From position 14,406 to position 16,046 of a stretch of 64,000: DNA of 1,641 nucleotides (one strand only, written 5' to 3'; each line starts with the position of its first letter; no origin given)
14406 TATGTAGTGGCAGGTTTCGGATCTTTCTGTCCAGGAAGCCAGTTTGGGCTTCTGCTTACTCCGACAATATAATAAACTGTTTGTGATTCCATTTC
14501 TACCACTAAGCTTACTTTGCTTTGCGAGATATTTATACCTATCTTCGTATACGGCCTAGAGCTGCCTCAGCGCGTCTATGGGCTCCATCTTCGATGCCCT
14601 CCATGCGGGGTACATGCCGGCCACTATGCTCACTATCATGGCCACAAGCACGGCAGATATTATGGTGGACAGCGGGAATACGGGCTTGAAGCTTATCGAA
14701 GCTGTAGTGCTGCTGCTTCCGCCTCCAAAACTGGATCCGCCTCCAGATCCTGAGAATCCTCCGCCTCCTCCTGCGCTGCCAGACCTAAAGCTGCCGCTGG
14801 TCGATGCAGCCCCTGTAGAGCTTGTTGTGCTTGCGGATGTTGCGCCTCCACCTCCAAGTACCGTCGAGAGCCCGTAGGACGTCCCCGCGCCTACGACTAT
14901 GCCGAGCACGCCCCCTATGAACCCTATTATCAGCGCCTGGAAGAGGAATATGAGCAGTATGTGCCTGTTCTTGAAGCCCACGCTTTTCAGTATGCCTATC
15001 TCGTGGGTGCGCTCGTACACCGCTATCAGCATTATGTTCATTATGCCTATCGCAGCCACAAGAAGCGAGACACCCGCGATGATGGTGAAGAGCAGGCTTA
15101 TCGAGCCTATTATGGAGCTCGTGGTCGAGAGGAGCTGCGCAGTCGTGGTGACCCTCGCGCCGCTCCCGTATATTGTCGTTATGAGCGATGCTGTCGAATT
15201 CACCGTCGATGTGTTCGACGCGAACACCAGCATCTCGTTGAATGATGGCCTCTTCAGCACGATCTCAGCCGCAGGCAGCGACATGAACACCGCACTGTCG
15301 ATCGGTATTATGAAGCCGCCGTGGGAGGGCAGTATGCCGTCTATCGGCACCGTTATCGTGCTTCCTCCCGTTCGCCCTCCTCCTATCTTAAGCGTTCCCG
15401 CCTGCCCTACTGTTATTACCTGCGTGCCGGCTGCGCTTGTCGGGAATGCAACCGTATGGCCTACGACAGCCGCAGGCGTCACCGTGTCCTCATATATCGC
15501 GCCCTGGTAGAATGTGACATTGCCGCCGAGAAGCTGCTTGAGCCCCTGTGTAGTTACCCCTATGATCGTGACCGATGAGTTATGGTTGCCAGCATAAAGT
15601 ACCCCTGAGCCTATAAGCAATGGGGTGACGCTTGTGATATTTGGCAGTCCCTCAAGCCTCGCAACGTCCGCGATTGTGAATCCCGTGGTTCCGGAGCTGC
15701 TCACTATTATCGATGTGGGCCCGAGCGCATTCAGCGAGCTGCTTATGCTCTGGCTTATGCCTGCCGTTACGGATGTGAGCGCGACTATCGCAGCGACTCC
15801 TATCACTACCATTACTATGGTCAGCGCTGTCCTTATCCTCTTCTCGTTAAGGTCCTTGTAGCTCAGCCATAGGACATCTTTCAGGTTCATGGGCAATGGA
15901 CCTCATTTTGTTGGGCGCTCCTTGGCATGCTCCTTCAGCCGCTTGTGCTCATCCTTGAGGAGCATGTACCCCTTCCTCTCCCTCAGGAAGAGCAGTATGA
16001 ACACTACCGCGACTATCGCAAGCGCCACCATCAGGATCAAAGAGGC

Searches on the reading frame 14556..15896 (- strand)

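Call 63: search_protein_families(library=ncbifam, proteins=[window:14556-15896:-], max_evalue=0.00001)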
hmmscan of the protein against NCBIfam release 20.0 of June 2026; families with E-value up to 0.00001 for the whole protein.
window:14556-15896:- (446 aa): 8 families
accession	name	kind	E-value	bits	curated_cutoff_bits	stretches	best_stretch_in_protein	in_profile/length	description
NF007826.0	PRK10535.1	equivalog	2e-24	85.8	966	1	254-340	509-595/648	macrolide ABC transporter ATP-binding protein/permease MacB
TIGR02212.1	lolCE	equivalog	7e-23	81.2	362.45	3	276-344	275-343/411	lipoprotein-releasing ABC transporter permease subunit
NF008076.0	PRK10814.1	exception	9.2e-14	51.2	473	0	277-346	274-343/399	lipoprotein-releasing ABC transporter permease subunit LolC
TIGR03434.1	ADOP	subfamily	2.6e-12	45.7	622.3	1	248-357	659-768/803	ADOP family duplicated permease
TIGR02213.1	lolE_release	exception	8.2e-11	41.4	540.35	1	271-347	267-346/411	lipoprotein-releasing ABC transporter permease subunit LolE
NF008357.0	PRK11146.1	exception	3.4e-10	39.3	439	1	278-346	280-348/414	lipoprotein-releasing ABC transporter permease subunit LolE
NF038346.1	FtsX_actino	exception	2.4e-08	33.7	250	1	248-335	161-248/308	permease-like cell division protein FtsX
NF038347.1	FtsX_Gpos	exception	2e-07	30.6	225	1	226-335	128-236/296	permease-like cell division protein FtsX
